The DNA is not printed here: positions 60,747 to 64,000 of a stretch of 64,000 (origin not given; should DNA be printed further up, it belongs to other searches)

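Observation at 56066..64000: Low-GC accessory island: HerA-like giant ATPase, glycine-zipper membrane protein, and independently promoted small-gene cassettes (candidate undescribed conflict/defence module)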

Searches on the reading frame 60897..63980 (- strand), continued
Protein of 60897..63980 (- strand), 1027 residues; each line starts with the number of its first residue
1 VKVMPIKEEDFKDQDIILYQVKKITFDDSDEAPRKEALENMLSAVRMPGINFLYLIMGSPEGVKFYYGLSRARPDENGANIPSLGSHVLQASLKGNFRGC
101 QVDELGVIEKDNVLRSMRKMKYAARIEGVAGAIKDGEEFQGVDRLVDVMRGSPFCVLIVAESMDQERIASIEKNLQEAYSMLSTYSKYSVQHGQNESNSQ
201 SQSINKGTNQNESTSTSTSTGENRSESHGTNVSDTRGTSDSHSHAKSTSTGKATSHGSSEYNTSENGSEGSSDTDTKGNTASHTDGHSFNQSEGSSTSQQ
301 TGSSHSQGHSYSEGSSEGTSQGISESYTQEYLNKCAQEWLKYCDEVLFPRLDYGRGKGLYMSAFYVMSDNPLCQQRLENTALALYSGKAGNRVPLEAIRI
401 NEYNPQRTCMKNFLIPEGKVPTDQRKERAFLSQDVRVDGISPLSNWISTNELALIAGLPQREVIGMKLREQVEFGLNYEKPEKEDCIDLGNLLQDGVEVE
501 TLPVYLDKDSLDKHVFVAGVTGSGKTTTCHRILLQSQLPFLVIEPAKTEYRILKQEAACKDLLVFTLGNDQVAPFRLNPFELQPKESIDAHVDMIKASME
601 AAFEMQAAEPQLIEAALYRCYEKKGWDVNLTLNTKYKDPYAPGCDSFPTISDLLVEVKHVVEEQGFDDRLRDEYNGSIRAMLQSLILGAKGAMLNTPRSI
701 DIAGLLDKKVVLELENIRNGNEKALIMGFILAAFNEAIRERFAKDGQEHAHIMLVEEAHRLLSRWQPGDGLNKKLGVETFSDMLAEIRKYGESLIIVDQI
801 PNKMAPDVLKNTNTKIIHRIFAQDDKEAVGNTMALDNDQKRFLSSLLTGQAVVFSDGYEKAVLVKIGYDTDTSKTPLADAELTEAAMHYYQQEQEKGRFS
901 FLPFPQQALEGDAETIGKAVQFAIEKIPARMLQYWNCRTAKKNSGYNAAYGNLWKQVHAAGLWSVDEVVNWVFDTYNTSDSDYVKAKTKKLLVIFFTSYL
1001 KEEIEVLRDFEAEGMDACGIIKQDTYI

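Call 55: search_protein_families(library=pfam, proteins=[L066:4710-7091:+, L066:7299-8021:+, L066:8925-9980:+, L084:6792-7730:+, L084:7899-9014:+, L084:9169-9849:+, L084:14169-15728:+, L084:15710-19090:+, L084:19087-21222:+, L079:13847-14878:+], max_evalue=0.01)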
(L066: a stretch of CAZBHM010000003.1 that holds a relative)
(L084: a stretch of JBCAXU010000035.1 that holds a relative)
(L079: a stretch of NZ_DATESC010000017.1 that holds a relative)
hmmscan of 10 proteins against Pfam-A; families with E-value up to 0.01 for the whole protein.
L066:4710-7091:+ (793 aa): 3 families
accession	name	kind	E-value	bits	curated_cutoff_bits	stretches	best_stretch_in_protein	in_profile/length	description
PF00069.31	Pkinase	-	2.6e-11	43.8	31.7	1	234-446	3-211/263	Protein kinase domain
PF13451.12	zf_Tbcl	-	4.1e-07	30.3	24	1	614-653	6-46/48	Probable treble clef domain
PF13638.12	PIN_4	-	3.9e-05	24.4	21.9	1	29-113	3-82/132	PIN domain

L066:7299-8021:+ (240 aa): 2 families
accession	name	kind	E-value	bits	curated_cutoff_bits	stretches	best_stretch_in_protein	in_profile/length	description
PF00092.34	VWA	-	2.4e-08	34.8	23.8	1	33-191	2-151/174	von Willebrand factor type A domain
PF13519.12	VWA_2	-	4e-06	27.9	27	1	34-146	2-106/107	von Willebrand factor type A domain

L066:8925-9980:+ (351 aa): 2 families
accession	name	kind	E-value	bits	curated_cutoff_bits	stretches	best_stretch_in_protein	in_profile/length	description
PF13672.11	PP2C_2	-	1.1e-45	156.2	24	1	29-227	2-197/209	Protein phosphatase 2C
PF14947.12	HTH_45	-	0.0065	16.9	25.5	0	296-344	9-58/77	Winged helix-turn-helix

L084:6792-7730:+ (312 aa): 0 families

L084:7899-9014:+ (371 aa): 1 family
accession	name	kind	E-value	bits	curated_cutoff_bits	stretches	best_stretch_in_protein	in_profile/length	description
PF09623.16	Cas_NE0113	-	9.5e-43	146.9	23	1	12-222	1-203/208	CRISPR-associated protein NE0113 (Cas_NE0113)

L084:9169-9849:+ (226 aa): 4 families
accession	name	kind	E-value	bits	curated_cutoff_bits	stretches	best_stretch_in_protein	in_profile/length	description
PF00092.34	VWA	-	1.8e-14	54.8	23.8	1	18-179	2-164/174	von Willebrand factor type A domain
PF13519.12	VWA_2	-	1.3e-13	51.9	27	1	18-125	1-106/107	von Willebrand factor type A domain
PF05762.20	VWA_CoxE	-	6.7e-06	26.1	26.4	1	13-132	54-166/222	VWA domain containing CoxE-like protein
PF13768.12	VWA_3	-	0.00024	21.6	27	1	18-164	3-143/155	von Willebrand factor type A domain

L084:14169-15728:+ (519 aa): 1 family
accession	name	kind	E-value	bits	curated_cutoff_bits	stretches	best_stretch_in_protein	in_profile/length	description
PF00069.31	Pkinase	-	1.6e-09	38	31.7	1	179-270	109-199/263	Protein kinase domain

L084:15710-19090:+ (1126 aa): 17 families
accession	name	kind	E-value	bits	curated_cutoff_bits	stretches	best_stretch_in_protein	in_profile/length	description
PF13086.12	AAA_11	-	1.4e-31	110.7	27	1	459-840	4-253/257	AAA domain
PF13087.12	AAA_12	-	4.2e-31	108.5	27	1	865-1096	5-193/195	AAA domain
PF13604.12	AAA_30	-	1e-13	51.9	27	2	459-530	4-69/191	AAA domain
PF13245.12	AAA_19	-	2.6e-12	47.5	25.1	2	461-527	1-61/134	AAA domain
PF09848.15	SLFN-g3_helicase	-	4.6e-06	26.6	24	0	474-505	3-35/354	Schlafen group 3, DNA/RNA helicase domain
PF00580.27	UvrD-helicase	-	6.6e-06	26.4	23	1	472-836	13-250/271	UvrD/REP helicase N-terminal domain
PF04851.21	ResIII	-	1.3e-05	25.6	22.5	1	460-502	7-53/164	Type III restriction enzyme, res subunit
PF01443.25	Viral_helicase1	-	3.6e-05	24.1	21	0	799-840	58-100/228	Viral superfamily 1 RNA helicase core domain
PF13191.12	AAA_16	-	4.6e-05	24.4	32.6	1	467-611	19-148/167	AAA ATPase domain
PF00004.35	AAA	-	0.00012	23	21.2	1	476-502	2-28/131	ATPase family associated with various cellular activities (AAA)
PF13401.12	AAA_22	-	0.00017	22.3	27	1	472-513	5-40/130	AAA domain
PF24883.2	NPHP3_N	-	0.00061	20.5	24.8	1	472-502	22-52/164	Nephrocystin 3, N-terminal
PF00270.35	DEAD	-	0.004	17.3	26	0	458-503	1-41/167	DEAD/DEAH box helicase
PF13538.12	UvrD_C_2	-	0.0058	16.9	27.4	0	1025-1044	3-22/52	UvrD-like helicase C-terminal domain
PF05127.21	NAT10_TcmA_helicase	-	0.0074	16.6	22.7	0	477-528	2-47/176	RNA cytidine acetyltransferase NAT10/TcmA, helicase domain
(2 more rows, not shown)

L084:19087-21222:+ (711 aa): 1 family
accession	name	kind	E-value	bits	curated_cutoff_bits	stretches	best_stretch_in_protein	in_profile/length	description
PF24409.1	wHTH-PRTase_assc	-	8.7e-08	32.5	27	1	54-120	2-67/83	wHTH-PRTase associated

L079:13847-14878:+ (343 aa): 2 families
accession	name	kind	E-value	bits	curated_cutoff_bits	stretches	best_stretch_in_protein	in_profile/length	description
PF04055.27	Radical_SAM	-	6.7e-08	33.3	29.5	1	12-103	3-99/166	Radical SAM superfamily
PF13353.11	Fer4_12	-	0.00074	20.3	22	1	14-81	13-79/137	4Fe-4S single cluster domain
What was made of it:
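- VWA, PP2C, a kinase, a CARF protein (Cas_NE0113) and an Upf1-like helicase lie next to the pair (call 55).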

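Call 56: search_dna_similar(query=P0001, collection=plasmids, mode=protein, max_evalue=1e-10, max_rows=25)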
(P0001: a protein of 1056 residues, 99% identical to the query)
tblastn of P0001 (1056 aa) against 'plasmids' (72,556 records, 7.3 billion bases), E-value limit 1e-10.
Records with a match: 44; places in all: 46; records where one place covers at least 80% of the query: 1.
Best place of each record, by identity: <60% 44.
By first word of the organism name: Streptomyces 20; Lactococcus 5; Rhodococcus 2; Embleya 2; Photobacterium 1; Acinetobacter 1; Bacillus 1; Exiguobacterium 1; Treponema 1; Planktothrix 1; and 9 more.
By predicted mobility (MOB-suite, as given by PLSDB): non-mobilizable 25; mobilizable 13; conjugative 6.
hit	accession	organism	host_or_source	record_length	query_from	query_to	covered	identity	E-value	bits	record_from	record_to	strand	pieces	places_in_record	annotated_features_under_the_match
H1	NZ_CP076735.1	Photobacterium damselae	fish,whole organism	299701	40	920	83%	39.7%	0e+0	617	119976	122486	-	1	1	ATP-binding protein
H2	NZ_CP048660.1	Acinetobacter piscicola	Pig,feces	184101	169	911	70%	37.6%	1e-147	496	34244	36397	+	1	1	ATP-binding protein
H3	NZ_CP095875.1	Bacillus sp. PGP15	-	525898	147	895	71%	28.1%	5e-61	236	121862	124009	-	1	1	ATP-binding protein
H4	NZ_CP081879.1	Exiguobacterium acetylicum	Environment,soil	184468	121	895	73%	27.0%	2e-54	216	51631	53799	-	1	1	ATP-binding protein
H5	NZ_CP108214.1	Streptomyces sp. NBC_00105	-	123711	383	907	50%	33.5%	3e-74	277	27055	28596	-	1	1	DUF87 domain-containing protein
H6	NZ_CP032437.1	Lactococcus cremoris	Dairy Fermentation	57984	362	895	51%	31.9%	4e-61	236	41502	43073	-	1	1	ATP-binding protein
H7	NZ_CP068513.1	Lactococcus cremoris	Whole organism,Dairy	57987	362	895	51%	31.9%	4e-61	236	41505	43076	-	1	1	ATP-binding protein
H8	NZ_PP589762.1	Lactococcus sp.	Bacterial culture,Dairy environment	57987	362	895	51%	31.9%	4e-61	236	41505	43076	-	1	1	ATP-binding protein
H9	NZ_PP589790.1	Lactococcus sp.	Bacterial culture,Dairy environment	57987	362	895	51%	31.9%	4e-61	236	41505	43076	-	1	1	ATP-binding protein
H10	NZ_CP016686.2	Lactococcus cremoris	Single cell,Dairy fermentation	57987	362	895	51%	31.9%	4e-61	236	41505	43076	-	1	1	ATP-binding protein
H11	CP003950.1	Rhodococcus opacus PD630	-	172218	472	952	46%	34.7%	6e-75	280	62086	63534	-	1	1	hypothetical protein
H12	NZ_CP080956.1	Rhodococcus opacus PD630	cell culture,environmental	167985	476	952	45%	35.0%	5e-75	280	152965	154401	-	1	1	DUF87 domain-containing protein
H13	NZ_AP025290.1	Treponema saccharophilum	-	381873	356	925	54%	29.0%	7e-50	201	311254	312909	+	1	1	DUF87 domain-containing protein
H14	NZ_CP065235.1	Streptomyces clavuligerus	cell culture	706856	477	897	40%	39.1%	2e-77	287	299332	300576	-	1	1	ATP-binding protein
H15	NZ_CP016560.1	Streptomyces clavuligerus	-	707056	477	897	40%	39.1%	2e-77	287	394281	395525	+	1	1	ATP-binding protein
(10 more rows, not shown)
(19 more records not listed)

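Call 57: search_dna_similar(query=P0001, collection=phages, mode=protein, max_evalue=1e-10, max_rows=15)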
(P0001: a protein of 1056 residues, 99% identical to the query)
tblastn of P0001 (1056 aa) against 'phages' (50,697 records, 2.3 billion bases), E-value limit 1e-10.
Records with a match: 2; places in all: 2; records where one place covers at least 80% of the query: 0.
Best place of each record, by identity: <60% 2.
By first word of the organism name: Bacteriophage 2.
By host as written in the record: - 2.
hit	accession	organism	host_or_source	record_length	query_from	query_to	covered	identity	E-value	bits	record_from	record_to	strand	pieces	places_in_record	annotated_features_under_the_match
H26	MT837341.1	Bacteriophage sp.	human fecal samples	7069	463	895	41%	32.1%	5e-55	215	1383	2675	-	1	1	record has no annotation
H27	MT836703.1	Bacteriophage sp.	human fecal samples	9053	540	913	35%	29.2%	9e-38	160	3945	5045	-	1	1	record has no annotation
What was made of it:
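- Tried and rejected: Only two partial weak matches, so it is not a phage gene (call 57).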

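Call 58: get_annotated_region(hit=H1, flank=9000)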
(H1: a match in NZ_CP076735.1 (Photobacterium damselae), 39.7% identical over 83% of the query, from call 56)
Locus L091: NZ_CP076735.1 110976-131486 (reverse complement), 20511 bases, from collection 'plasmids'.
description: Photobacterium damselae strain Pdd2008 plasmid p1, complete sequence
organism: Photobacterium damselae (NCBI taxid 38293)
taxonomy: Bacteria; Pseudomonadota; Gammaproteobacteria; Vibrionales; Vibrionaceae; Photobacterium; Photobacterium damselae
host: -; source: fish,whole organism; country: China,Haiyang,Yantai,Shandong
typing (MOB-suite, as given by PLSDB): mobilizable; relaxase MOBH
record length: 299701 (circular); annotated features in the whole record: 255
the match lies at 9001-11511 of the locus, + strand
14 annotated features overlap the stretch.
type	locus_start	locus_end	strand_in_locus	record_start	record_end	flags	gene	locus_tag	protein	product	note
CDS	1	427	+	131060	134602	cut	-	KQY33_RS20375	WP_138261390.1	AAA domain-containing protein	-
CDS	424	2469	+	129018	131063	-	-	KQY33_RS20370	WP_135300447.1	hypothetical protein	-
CDS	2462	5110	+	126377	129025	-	-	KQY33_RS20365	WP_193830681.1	hypothetical protein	-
CDS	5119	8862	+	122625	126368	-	-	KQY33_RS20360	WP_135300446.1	DUF2357 domain-containing protein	-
CDS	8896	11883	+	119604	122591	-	-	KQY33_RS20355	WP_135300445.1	ATP-binding protein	-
CDS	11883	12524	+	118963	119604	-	-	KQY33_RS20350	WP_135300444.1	hypothetical protein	-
CDS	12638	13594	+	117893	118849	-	-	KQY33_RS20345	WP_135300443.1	hypothetical protein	-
CDS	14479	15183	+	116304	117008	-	-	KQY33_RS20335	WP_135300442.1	hypothetical protein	-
CDS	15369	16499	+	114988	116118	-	csm6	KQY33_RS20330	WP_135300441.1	CRISPR-associated ring nuclease Csm6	GO:0043571 - maintenance of CRISPR repeat elements [Evidence IEA]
CDS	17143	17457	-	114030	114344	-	-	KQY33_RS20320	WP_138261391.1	hypothetical protein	-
CDS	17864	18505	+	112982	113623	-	-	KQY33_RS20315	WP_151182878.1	hypothetical protein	-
CDS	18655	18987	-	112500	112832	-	-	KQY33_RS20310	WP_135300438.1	hypothetical protein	-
CDS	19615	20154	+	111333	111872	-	-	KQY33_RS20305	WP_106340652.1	hypothetical protein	-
CDS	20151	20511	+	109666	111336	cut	-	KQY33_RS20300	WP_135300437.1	hypothetical protein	-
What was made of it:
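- A Photobacterium plasmid carries DUF2357, then the ATPase, then a 213-aa hypothetical protein in the position of the membrane protein (not itself checked against the family), with Csm6 about 3.5 kb further on (call 58). WYL, TerY-P, CARF and CoCoNuT contexts point elsewhere (calls 55, 58).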

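Call 59: get_annotated_region(hit=H2, flank=9000)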
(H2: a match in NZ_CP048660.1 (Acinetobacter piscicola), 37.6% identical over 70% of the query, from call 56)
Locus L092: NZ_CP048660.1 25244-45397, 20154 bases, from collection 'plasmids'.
description: Acinetobacter piscicola strain YH12207_T plasmid pYH12207-1, complete sequence
organism: Acinetobacter piscicola (NCBI taxid 2006115)
taxonomy: Bacteria; Pseudomonadota; Gammaproteobacteria; Moraxellales; Moraxellaceae; Acinetobacter; Acinetobacter piscicola
host: -; source: Pig,feces; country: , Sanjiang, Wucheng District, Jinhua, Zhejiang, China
typing (MOB-suite, as given by PLSDB): mobilizable; relaxase MOBP,MOBP
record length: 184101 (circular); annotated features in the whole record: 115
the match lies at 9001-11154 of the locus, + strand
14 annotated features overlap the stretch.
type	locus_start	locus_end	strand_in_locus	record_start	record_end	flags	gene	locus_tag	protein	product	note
CDS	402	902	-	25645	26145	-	-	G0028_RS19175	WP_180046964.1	chalcone isomerase family protein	-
CDS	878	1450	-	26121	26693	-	-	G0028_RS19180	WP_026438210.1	nuclear transport factor 2 family protein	-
CDS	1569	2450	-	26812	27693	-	-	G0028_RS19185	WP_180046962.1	LysR family transcriptional regulator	GO:0006355 - regulation of DNA-templated transcription [Evidence IEA]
CDS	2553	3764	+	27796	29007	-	trpB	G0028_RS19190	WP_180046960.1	tryptophan synthase subunit beta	GO:0000162 - tryptophan biosynthetic process [Evidence IEA]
CDS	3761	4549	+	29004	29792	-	trpA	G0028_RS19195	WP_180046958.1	tryptophan synthase subunit alpha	GO:0000162 - tryptophan biosynthetic process [Evidence IEA]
CDS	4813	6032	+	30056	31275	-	-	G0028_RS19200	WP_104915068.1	IS3 family transposase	-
CDS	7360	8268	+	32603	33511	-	-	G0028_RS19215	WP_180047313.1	WYL domain-containing protein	-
CDS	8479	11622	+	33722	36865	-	-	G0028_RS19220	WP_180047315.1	ATP-binding protein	-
CDS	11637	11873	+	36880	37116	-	-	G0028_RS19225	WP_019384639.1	hypothetical protein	-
CDS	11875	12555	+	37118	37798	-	-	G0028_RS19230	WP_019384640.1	hypothetical protein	-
CDS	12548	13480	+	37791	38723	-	-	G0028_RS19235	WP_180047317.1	hypothetical protein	-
CDS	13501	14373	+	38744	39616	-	-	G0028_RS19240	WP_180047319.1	hypothetical protein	-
CDS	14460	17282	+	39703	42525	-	-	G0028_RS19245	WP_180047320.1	hypothetical protein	-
CDS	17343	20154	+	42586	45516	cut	-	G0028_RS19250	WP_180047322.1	hypothetical protein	-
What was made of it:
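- An Acinetobacter plasmid has a WYL gene immediately upstream of the ATPase (call 59). Homologues occur on two mobilisable megaplasmids (calls 56, 58, 59).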

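Call 67: search_protein_families(library=pfam, alignment_id=A6, max_evalue=0.00001)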
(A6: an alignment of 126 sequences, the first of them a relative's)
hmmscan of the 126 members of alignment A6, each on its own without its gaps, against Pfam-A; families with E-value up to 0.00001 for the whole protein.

A. member 1, L014:5596-6408:- (270 aa): 0 families

B. families by the number of members that match (of 126 scanned): 155 families (the first 25 are shown)
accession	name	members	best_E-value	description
PF01926.29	MMR_HSR1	6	9.5e-13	50S ribosome-binding GTPase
PF00350.29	Dynamin_N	5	1.7e-13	Dynamin family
PF05128.17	DUF697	3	3.8e-15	Domain of unknown function (DUF697)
PF07992.20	Pyr_redox_2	2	8.2e-57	Pyridine nucleotide-disulphide oxidoreductase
PF01554.23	MatE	2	1.5e-51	MatE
PF00005.33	ABC_tran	2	3.6e-48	ABC transporter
PF00072.30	Response_reg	2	4.5e-30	Response regulator receiver domain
PF00990.26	GGDEF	2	8.5e-29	Diguanylate cyclase, GGDEF domain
PF04970.19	LRAT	2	1.3e-25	Lecithin retinol acyltransferase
PF02518.31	HATPase_c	2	3.7e-22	Histidine kinase-, DNA gyrase B-, and HSP90-like ATPase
PF13304.12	AAA_21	2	5e-21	AAA domain, putative AbiEii toxin, Type IV TA system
PF02852.28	Pyr_redox_dim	2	9.8e-18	Pyridine nucleotide-disulphide oxidoreductase, dimerisation domain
PF00070.33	Pyr_redox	2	3.3e-16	Pyridine nucleotide-disulphide oxidoreductase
PF00512.31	HisKA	2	2.4e-15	His Kinase A (phospho-acceptor) domain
PF00581.25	Rhodanese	2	1.1e-13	Rhodanese-like domain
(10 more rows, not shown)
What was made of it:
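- The flanking genes of the stand-alone loci are heterogeneous and many are metabolic or regulatory (call 67).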

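Call 89: search_protein_families(library=padloc, alignment_id=A6, max_evalue=1e-10)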
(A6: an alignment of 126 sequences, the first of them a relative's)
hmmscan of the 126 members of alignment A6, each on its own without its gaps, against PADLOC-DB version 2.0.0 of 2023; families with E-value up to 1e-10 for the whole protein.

A. member 1, L014:5596-6408:- (270 aa): 0 families

B. families by the number of members that match (of 126 scanned): 76 families (the first 25 are shown)
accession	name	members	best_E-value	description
PDLC04135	mad3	3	1.4e-45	mads_3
PDLC03813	RTasNERD-Hel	2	3e-50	DRT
PDLC02980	AriA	2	1.5e-22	-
PDLC01457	WYL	2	1.6e-21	"CAS-I,CAS-II,CAS-III,CAS-IV,CAS-V,CAS-VI; associated_signaling"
PDLC01652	WYL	2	1.3e-17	"CAS-I,CAS-II,CAS-III,CAS-IV,CAS-V,CAS-VI; associated_signaling"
PDLC01087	C3a187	2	3.4e-17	NERD+UvrD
PDLC04134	mad2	2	5.4e-13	mads_2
PDLC03841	LeoBC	2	1.1e-12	-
PDLC01904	CARF5--CARF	1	1.3e-124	-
PDLC02904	pVip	1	5.4e-105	Viperins associated with kinases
PDLC02903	pVip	1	2e-96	Viperins not associated with kinases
PDLC01995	RtcR_PspF2--CARF_AAA_HTH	1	4e-92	-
PDLC01909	CARF5--CARF_TM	1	1.2e-85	-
PDLC01299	Csx1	1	1.3e-64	CAS-III; associated_signaling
PDLC01354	Csx1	1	2.8e-59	CAS-III; associated_signaling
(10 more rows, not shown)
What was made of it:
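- Flanks of stand-alone loci include MADS, DRT, AriA, CARF/Csx1 and viperin matches (call 89).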
